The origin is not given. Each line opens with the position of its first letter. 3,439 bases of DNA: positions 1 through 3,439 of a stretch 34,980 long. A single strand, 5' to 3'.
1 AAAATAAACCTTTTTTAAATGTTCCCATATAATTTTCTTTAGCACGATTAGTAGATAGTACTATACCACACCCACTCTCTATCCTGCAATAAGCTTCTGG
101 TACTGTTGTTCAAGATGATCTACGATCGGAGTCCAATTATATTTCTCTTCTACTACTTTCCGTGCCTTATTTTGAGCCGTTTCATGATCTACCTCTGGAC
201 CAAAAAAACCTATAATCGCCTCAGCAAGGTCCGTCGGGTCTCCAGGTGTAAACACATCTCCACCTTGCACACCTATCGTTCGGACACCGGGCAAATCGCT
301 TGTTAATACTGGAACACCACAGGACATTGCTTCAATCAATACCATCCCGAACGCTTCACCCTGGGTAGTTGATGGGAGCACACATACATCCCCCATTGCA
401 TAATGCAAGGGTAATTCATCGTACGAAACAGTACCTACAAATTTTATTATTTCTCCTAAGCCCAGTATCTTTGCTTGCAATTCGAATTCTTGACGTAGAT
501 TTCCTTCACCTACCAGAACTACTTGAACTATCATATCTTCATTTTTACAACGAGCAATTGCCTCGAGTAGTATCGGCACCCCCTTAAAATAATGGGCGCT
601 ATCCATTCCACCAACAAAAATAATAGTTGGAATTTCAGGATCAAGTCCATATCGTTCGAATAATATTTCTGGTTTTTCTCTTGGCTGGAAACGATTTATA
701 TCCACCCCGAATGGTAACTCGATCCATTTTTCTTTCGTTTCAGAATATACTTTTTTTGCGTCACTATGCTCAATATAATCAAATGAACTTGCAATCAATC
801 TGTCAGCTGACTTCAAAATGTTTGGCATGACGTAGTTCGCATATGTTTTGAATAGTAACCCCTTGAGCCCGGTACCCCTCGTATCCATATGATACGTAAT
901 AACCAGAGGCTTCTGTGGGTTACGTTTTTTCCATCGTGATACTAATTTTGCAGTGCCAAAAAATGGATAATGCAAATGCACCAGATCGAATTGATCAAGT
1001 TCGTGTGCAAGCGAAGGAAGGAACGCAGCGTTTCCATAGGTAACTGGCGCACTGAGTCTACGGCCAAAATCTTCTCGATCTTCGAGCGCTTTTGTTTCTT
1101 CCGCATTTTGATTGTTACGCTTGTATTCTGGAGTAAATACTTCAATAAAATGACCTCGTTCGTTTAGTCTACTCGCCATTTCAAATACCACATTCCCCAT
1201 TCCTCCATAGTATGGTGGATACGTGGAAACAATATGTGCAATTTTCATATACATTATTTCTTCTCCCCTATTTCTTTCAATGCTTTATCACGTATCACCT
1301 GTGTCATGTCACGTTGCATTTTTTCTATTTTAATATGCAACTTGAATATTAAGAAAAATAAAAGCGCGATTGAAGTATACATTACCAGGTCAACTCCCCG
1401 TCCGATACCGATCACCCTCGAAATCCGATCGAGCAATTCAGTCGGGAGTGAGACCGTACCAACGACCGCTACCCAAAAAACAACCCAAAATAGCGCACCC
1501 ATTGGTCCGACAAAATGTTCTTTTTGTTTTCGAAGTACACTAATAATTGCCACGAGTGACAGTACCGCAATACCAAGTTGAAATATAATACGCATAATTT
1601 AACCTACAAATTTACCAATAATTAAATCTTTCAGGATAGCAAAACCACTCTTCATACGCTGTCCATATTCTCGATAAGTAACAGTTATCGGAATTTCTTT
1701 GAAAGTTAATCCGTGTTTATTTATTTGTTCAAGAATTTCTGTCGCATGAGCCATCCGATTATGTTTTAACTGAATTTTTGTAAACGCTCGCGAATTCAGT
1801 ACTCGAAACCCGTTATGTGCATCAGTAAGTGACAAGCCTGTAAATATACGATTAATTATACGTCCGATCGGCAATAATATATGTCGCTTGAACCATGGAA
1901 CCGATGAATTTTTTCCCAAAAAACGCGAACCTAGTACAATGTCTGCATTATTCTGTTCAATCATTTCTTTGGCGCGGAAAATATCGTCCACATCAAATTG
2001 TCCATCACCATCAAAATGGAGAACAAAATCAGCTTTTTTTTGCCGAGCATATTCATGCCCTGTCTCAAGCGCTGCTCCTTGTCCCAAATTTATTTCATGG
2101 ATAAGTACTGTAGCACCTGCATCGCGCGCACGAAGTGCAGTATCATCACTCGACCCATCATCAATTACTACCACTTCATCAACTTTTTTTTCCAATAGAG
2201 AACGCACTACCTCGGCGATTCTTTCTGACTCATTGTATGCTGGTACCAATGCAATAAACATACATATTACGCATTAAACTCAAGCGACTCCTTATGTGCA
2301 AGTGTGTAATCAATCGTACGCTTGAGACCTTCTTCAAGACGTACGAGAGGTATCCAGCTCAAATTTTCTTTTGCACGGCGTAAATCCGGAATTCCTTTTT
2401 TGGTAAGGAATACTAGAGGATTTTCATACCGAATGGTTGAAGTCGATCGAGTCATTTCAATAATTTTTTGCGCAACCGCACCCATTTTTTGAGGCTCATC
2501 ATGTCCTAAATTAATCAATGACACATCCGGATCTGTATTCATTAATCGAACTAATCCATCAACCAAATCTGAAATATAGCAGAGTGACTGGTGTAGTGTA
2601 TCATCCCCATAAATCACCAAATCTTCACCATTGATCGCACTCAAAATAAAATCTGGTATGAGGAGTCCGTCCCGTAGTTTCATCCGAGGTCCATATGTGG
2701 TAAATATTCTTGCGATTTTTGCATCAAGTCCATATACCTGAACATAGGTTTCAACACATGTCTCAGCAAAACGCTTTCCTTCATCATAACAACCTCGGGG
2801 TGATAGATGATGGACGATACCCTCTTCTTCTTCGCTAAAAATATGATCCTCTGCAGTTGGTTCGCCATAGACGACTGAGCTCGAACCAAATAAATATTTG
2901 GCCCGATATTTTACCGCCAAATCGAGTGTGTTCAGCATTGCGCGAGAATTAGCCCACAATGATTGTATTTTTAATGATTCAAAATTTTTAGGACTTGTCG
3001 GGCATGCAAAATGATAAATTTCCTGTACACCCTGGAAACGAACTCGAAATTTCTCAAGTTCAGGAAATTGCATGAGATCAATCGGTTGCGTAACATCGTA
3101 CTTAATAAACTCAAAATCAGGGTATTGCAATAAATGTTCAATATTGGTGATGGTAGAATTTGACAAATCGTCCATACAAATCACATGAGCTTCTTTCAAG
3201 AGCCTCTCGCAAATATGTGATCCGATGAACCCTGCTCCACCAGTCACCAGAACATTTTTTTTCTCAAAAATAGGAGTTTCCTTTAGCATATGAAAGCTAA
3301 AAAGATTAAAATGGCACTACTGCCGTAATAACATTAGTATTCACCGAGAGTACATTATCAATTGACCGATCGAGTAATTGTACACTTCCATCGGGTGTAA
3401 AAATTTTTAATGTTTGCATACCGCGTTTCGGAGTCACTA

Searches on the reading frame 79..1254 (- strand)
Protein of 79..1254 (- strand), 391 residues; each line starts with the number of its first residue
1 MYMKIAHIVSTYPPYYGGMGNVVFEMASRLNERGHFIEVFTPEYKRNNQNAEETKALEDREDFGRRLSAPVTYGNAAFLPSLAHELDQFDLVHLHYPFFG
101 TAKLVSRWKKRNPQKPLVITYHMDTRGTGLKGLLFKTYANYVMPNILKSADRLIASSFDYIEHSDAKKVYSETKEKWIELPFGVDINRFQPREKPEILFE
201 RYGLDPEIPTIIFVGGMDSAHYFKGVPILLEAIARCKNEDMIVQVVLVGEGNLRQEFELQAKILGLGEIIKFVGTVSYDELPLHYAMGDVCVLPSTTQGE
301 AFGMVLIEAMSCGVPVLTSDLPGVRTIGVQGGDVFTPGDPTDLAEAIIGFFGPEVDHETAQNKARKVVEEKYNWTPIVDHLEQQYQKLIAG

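Call 4: search_protein_families(library=pfam, proteins=[window:79-1254:-], max_evalue=0.01)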
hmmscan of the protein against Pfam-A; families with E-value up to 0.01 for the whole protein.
window:79-1254:- (391 aa): 7 families
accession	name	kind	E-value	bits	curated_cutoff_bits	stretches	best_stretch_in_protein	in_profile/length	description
PF13692.12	Glyco_trans_1_4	-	1.2e-30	107.1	27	1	209-348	2-137/142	Glycosyl transferases group 1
PF00534.26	Glycos_transf_1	-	2e-29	102.8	26.4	1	199-355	6-160/172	Glycosyl transferases group 1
PF13439.12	Glyco_transf_4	-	1.5e-18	67.8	28.5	1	16-157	1-141/170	Glycosyltransferase Family 4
PF13579.12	Glyco_trans_4_4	-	8.7e-12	46.1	29.7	1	17-163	1-141/158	Glycosyl transferase 4-like domain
PF20706.3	GT4-conflict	-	1.7e-07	31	26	1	174-324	171-316/385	Family 4 Glycosyltransferase in conflict systems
PF08323.17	Glyco_transf_5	-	8e-07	29.4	22.7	1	4-97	1-89/239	Starch synthase catalytic domain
PF13524.12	Glyco_trans_1_2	-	1.7e-05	25.2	25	1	258-381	14-142/144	Glycosyl transferase-like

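Call 40: search_protein_families(library=ncbifam, proteins=[window:79-1254:-], max_evalue=0.000001)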
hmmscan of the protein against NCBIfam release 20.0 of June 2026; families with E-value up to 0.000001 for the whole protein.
window:79-1254:- (391 aa): 25 families
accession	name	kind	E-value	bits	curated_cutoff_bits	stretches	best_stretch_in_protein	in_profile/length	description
TIGR03999.1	thiol_BshA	equivalog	8.6e-26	90.7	273.7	1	9-389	5-374/375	N-acetyl-alpha-D-glucosaminyl L-malate synthase BshA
TIGR03449.1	mycothiol_MshA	equivalog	3.2e-24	85.6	462.5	1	17-389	21-404/406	D-inositol-3-phosphate glycosyltransferase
NF053787.1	GlcN_PG_synth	equivalog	1.5e-22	79.9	480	1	180-389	169-360/361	N-acetylglucosaminyl phosphatidylglycerol synthase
TIGR03088.1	stp2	hypoth_equivalog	1.6e-22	80.1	409.05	1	175-388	160-373/374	TIGR03088 family PEP-CTERM/XrtA system glycosyltransferase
TIGR04063.1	stp3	hypoth_equivalog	5.7e-22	78.1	442.05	1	174-389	179-396/397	TIGR04063 family PEP-CTERM/XrtA system glycosyltransferase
NF047684.1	TeichurnBiosyTuaC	equivalog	1.1e-21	77.3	550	1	79-389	99-390/391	teichuronic acid biosynthesis protein TuaC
TIGR04047.1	MSMEG_0565_glyc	hypoth_equivalog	1.2e-21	77.2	259.85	1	25-385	20-371/373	MSMEG_0565 family glycosyltransferase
TIGR02149.1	glgA_Coryne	subfamily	9.5e-21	74.3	302.4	1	3-388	1-390/391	glycogen synthase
NF038298.1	EPS_HpsO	equivalog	3.1e-19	69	575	1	181-388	175-387/388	hormogonium polysaccharide biosynthesis glycosyltransferase HpsO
NF041876.1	EPS_EpsE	equivalog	3.7e-19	69.2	400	1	173-373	184-381/389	exopolysaccharide biosynthesis GT4 family glycosyltransferase EpsE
NF038295.1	EPS_HpsP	equivalog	3.2e-18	65.9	550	1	77-389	81-388/388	hormogonium polysaccharide biosynthesis glycosyltransferase HpsP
TIGR04157.1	glyco_rSAM_CFB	subfamily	6.3e-18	65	400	1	146-376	166-397/406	TIGR04157 family glycosyltransferase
NF012028.0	PRK15484.1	subfamily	1e-14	54.4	618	1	180-387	166-377/380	lipopolysaccharide N-acetylglucosaminyltransferase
TIGR02095.1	glgA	subfamily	1.7e-13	50.1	328.45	1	193-325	277-404/477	glycogen/starch synthase, ADP-glucose type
NF046085.1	XrtY_assoc_Gly1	equivalog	1e-12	47.7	400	1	3-389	1-385/387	XrtY-associated glycosyltransferase XYAG1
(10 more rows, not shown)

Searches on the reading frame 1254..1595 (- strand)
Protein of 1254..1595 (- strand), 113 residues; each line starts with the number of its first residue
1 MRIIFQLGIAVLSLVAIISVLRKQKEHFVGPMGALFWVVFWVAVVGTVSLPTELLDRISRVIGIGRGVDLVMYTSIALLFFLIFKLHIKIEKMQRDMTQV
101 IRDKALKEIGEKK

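Call 4: search_protein_families(library=pfam, proteins=[window:1254-1595:-], max_evalue=0.01)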
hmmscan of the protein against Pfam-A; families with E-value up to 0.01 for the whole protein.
window:1254-1595:- (113 aa): 1 family
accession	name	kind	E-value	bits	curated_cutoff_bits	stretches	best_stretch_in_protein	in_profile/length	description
PF10066.14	DUF2304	-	8.3e-19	68.3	25.5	1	5-108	2-104/106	Uncharacterized conserved protein (DUF2304)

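Call 10: search_protein_families(library=ncbifam, proteins=[window:1254-1595:-], max_evalue=0.01)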
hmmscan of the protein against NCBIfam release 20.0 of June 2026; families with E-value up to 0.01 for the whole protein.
window:1254-1595:- (113 aa): 0 families

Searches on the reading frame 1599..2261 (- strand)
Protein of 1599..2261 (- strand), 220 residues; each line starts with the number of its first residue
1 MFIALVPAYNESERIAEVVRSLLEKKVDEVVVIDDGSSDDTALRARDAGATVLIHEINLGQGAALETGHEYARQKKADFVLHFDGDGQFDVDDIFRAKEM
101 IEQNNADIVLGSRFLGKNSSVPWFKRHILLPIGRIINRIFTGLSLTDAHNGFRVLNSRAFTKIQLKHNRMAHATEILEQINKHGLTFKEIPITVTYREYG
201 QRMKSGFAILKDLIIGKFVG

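Call 4: search_protein_families(library=pfam, proteins=[window:1599-2261:-], max_evalue=0.01)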
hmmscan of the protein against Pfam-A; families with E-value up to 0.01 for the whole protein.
window:1599-2261:- (220 aa): 4 families
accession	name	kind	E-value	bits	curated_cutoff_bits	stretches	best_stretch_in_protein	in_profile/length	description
PF00535.33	Glycos_transf_2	-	8.4e-26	91.3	23.3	1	5-162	3-166/168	Glycosyl transferase family 2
PF10111.15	Glyco_tranf_2_2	-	6.5e-05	23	27.3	1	6-207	4-228/276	Glycosyltransferase like family 2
PF13704.12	Glyco_tranf_2_4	-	0.00028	21.8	27.5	1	10-92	2-87/98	Glycosyl transferase family 2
PF13641.12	Glyco_tranf_2_3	-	0.00075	20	27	1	4-86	5-96/230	Glycosyltransferase like family 2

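Call 10: search_protein_families(library=ncbifam, proteins=[window:1599-2261:-], max_evalue=0.01)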
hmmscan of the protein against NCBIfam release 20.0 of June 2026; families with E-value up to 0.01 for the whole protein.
window:1599-2261:- (220 aa): 21 families
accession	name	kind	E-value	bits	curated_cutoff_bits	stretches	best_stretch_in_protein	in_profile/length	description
NF058614.1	PPMAGASynPpgS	equivalog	5.3e-52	176.5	370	1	5-214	5-220/226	polyprenyl-phospho-N-acetylgalactosaminyl synthase PpgS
TIGR04182.1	glyco_TIGR04182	equivalog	2.1e-25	89.7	325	1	4-201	4-197/293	S-layer glycoprotein N-glycosyltransferase AglJ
NF041391.1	DPhHxTase_Halo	equivalog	1e-12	47.5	375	1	8-198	3-187/213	dolichyl-phosphate hexose transferase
TIGR03937.1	PgaC_IcaA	equivalog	3e-11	42.9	422.3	1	5-105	50-155/407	poly-beta-1,6-N-acetyl-D-glucosamine synthase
NF010496.0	PRK13915.1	equivalog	1.1e-10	41.1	262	1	5-56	36-92/307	glucosyl-3-phosphoglycerate synthase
TIGR04283.1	glyco_like_mftF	equivalog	5.8e-10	39.1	182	1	5-124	4-121/221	TIGR04283 family arsenosugar biosynthesis glycosyltransferase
NF007986.1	PRK10714.1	equivalog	8.9e-10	38.1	529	1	5-205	11-211/316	undecaprenyl-phosphate 4-deoxy-4-formamido-L-arabinose transferase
NF041875.1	EPS_EpsD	equivalog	2.6e-08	33.7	370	1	6-126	5-130/325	exopolysaccharide biosynthesis glycosyltransferase EpsD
TIGR03469.1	HpnB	hypoth_equivalog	5.4e-08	32.3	379.25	1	3-109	47-168/386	hopene-associated glycosyltransferase HpnB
NF041865.1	EpsU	equivalog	1.5e-07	30.8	700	1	3-90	42-136/394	exopolysaccharide biosynthesis GT2 family glycosyltransferase EpsU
TIGR03965.1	mycofact_glyco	equivalog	3.3e-07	29.5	280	1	6-81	80-159/467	mycofactocin biosynthesis glycosyltransferase MftF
NF047588.1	GlcsyltransPgfSStrep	equivalog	5.3e-06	25.9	500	1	5-170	6-176/308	glycosyltransferase PgfS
TIGR01556.1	rhamnosyltran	subfamily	1.2e-05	24.7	200.55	1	13-120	8-118/281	rhamnosyltransferase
NF045692.1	OglycostaseCruG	equivalog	1.9e-05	23.8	600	1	5-130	46-182/386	2'-O-glycosyltransferase CruG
NF047683.1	TeichurnBiosyTuaG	equivalog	2.3e-05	24.2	400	1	5-106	11-116/252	teichuronic acid biosynthesis protein TuaG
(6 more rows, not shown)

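Call 45: search_solved_structures(query=window:1599-2261:-, max_evalue=0.001)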
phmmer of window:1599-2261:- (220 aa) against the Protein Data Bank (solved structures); distinct sequences matched with E-value up to 0.001: 15.
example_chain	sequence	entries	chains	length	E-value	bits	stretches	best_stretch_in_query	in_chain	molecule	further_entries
7pdo_A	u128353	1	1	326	2.8e-08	37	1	5-65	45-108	Glucosyl-3-phosphoglycerate synthase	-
7p5l_A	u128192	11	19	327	2.8e-08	37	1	5-65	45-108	Glucosyl-3-phosphoglycerate synthase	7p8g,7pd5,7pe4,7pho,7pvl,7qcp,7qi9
9hwj_A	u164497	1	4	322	3.9e-07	33.3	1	5-207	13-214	Undecaprenyl-phosphate 4-deoxy-4-formamido-L-arabinose transferase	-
5mlz_A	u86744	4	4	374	9.8e-07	32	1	4-209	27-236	Dolichol monophosphate mannose synthase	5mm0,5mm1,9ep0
5tze_C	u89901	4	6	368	1.2e-05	28.4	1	2-125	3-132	Glycosyl transferase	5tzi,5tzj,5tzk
5tz8_A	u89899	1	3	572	2.8e-05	27.3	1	2-124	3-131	Glycosyl transferase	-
9bhc_C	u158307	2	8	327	3.2e-05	27.1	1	5-205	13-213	Undecaprenyl-phosphate 4-deoxy-4-formamido-L-arabinose transferase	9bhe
3ckj_A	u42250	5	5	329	3.3e-05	27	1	5-59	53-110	Putative uncharacterized protein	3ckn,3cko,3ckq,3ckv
5hea_A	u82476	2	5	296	3.6e-05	26.9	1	4-108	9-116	Putative glycosyltransferase (GalT1)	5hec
8vxh_A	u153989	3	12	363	4.2e-05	26.7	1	4-205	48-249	Undecaprenyl-phosphate 4-deoxy-4-formamido-L-arabinose transferase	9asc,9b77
4y6n_A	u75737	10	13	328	5.5e-05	26.3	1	5-59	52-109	Glucosyl-3-phosphoglycerate synthase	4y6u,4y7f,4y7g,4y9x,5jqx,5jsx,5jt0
3e25_A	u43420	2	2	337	5.8e-05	26.2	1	5-59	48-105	Putative uncharacterized protein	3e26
4ddz_A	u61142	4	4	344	6e-05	26.2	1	5-59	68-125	GLUCOSYL-3-PHOSPHOGLYCERATE SYNTHASE (GpgS) | Glucosyl-3-phosphoglycerate synthase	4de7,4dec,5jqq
6p61_A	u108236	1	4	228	0.00013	25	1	4-115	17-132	Glycosyltransferase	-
6h1j_A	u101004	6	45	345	0.0004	23.5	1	4-146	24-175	Probable ss-1,3-N-acetylglucosaminyltransferase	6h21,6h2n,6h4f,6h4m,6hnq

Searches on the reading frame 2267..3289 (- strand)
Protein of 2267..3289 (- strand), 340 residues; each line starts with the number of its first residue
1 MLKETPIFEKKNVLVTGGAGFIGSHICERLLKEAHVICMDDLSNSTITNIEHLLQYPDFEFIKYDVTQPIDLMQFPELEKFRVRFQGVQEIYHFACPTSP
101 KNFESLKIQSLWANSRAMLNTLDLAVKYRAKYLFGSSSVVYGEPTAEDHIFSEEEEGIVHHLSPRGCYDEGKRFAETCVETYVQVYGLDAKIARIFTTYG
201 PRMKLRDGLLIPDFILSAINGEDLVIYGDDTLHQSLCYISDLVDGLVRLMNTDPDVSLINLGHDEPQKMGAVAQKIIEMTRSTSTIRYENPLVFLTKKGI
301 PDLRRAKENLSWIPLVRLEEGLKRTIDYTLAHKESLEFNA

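Call 4: search_protein_families(library=pfam, proteins=[window:2267-3289:-], max_evalue=0.01)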
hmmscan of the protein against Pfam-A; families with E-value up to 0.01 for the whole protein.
window:2267-3289:- (340 aa): 7 families
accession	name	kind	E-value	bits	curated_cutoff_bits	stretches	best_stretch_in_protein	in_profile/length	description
PF01370.27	Epimerase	-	2.6e-37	128.9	20.9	1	13-261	1-239/240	NAD dependent epimerase/dehydratase family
PF16363.11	GDP_Man_Dehyd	-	4.8e-32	112.2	27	1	14-325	1-332/332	GDP-mannose 4,6 dehydratase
PF01073.25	3Beta_HSD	-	3e-08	33.5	22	1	14-180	1-158/280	3-beta hydroxysteroid dehydrogenase/isomerase family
PF07993.18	NAD_binding_4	-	3.1e-07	30.2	20.1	0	82-195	83-204/258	Male sterility protein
PF00106.31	adh_short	-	7.8e-06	25.9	26.6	1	11-112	1-101/195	short chain dehydrogenase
PF02719.21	Polysacc_synt_2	-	0.00011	22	20.2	1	13-131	1-121/293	Polysaccharide biosynthesis protein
PF04321.23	RmlD_sub_bind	-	0.0075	15.8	27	0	12-199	2-152/287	RmlD substrate binding domain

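Call 28: search_protein_families(library=ncbifam, proteins=[window:2267-3289:-], max_evalue=0.00001)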
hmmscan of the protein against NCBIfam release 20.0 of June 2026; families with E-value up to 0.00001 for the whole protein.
window:2267-3289:- (340 aa): 15 families
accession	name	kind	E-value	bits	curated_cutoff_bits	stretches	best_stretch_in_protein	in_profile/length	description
TIGR01181.1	dTDP_gluc_dehyt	equivalog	6.3e-29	101.1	365.1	1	13-335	2-317/321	dTDP-glucose 4,6-dehydratase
TIGR04180.1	EDH_00030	hypoth_equivalog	9.2e-20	70.9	475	1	13-289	1-265/297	NAD-dependent 4,6-dehydratase LegB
TIGR01179.1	galE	equivalog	1.4e-19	70.1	262.3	1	12-315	1-310/332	UDP-glucose 4-epimerase GalE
NF007582.0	PRK10217.1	equivalog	4.3e-19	68.8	698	1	11-333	2-335/355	dTDP-glucose 4,6-dehydratase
NF007490.0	PRK10084.1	subfamily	2.8e-17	62.7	649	1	12-334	2-339/361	dTDP-glucose 4,6-dehydratase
TIGR02197.1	heptose_epim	equivalog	6.2e-17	61.7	274.6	1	13-326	1-310/316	ADP-glyceromanno-heptose 6-epimerase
NF008872.0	PRK11908.1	equivalog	6.5e-17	61.6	294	1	11-333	2-339/349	bifunctional UDP-4-keto-pentose/UDP-xylose synthase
NF005998.1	PRK08125.1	equivalog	2.3e-16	59.3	777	1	9-281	314-586/649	bifunctional UDP-4-amino-4-deoxy-L-arabinose formyltransferase/UDP-glucuronic acid oxidase ArnA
NF011728.1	PRK15181.1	equivalog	1.3e-13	50.7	760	1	8-245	13-244/348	Vi polysaccharide biosynthesis UDP-N-acetylglucosaminuronic acid C-4 epimerase TviC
NF047922.1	GDPFucSynFcl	equivalog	5.3e-08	32.7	500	1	178-334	144-306/308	GDP-L-fucose synthase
NF007956.0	PRK10675.1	subfamily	7.4e-08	31.9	394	1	12-143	2-130/338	UDP-glucose 4-epimerase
NF043036.1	ErythonDh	equivalog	2.2e-07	30.4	325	1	12-196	2-177/321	D-erythronate dehydrogenase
TIGR03466.1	HpnA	hypoth_equivalog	3.1e-07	29.6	367.65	1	12-197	2-169/327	hopanoid-associated sugar epimerase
NF008360.0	PRK11150.1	equivalog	7.8e-07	28.6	452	1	13-284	2-258/310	ADP-glyceromanno-heptose 6-epimerase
NF004817.0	PRK06171.1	subfamily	9.1e-06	25.3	304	0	9-69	8-61/265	sorbitol-6-phosphate dehydrogenase subunit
